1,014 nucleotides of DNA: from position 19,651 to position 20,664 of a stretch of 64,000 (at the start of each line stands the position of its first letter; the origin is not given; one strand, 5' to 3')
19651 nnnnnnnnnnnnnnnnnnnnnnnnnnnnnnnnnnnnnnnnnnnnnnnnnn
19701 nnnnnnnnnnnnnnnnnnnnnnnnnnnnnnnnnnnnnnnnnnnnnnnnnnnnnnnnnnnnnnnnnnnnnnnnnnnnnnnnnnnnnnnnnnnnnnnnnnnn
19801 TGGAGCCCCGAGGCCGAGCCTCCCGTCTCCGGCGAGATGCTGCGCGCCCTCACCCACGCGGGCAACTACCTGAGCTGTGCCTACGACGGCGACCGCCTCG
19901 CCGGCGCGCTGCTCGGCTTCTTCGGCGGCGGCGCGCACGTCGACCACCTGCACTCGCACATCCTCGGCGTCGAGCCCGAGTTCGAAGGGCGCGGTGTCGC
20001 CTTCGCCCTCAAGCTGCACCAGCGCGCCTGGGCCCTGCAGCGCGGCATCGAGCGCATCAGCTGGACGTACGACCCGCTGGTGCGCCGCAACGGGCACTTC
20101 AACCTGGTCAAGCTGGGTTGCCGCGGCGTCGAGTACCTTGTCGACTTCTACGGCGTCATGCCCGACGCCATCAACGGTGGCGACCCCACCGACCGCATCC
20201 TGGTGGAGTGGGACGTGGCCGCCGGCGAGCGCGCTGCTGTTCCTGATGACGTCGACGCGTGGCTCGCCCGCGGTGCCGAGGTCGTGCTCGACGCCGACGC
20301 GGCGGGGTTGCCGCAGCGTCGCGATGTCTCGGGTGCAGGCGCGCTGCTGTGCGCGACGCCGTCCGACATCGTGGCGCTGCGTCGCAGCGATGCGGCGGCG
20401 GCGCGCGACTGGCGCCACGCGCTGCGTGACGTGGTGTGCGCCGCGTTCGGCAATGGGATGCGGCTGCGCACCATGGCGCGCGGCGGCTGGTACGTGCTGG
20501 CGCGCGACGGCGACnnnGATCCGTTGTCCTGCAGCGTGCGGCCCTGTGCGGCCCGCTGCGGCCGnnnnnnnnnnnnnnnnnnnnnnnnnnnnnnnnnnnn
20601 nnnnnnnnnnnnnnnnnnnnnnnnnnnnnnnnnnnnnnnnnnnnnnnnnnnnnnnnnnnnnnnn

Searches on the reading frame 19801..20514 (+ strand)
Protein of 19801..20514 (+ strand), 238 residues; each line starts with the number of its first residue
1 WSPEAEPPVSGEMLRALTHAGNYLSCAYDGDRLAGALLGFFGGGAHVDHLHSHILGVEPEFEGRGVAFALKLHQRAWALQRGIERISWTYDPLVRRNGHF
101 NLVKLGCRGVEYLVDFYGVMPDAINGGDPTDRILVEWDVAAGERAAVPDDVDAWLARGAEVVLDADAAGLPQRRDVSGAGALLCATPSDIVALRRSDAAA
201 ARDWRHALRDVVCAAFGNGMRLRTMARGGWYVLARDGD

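Call 77: search_protein_families(library=pfam, proteins=[window:19801-20514:+], max_evalue=0.001)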
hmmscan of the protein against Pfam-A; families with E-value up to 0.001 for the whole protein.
window:19801-20514:+ (238 aa): 2 families
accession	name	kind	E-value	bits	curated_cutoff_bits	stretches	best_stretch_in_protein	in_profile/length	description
PF00583.31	Acetyltransf_1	-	1.8e-06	28.7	20.7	1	17-88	27-98/116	Acetyltransferase (GNAT) family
PF13480.13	Acetyltransf_6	-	0.00018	22.2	22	1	13-88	62-134/143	Acetyltransferase (GNAT) domain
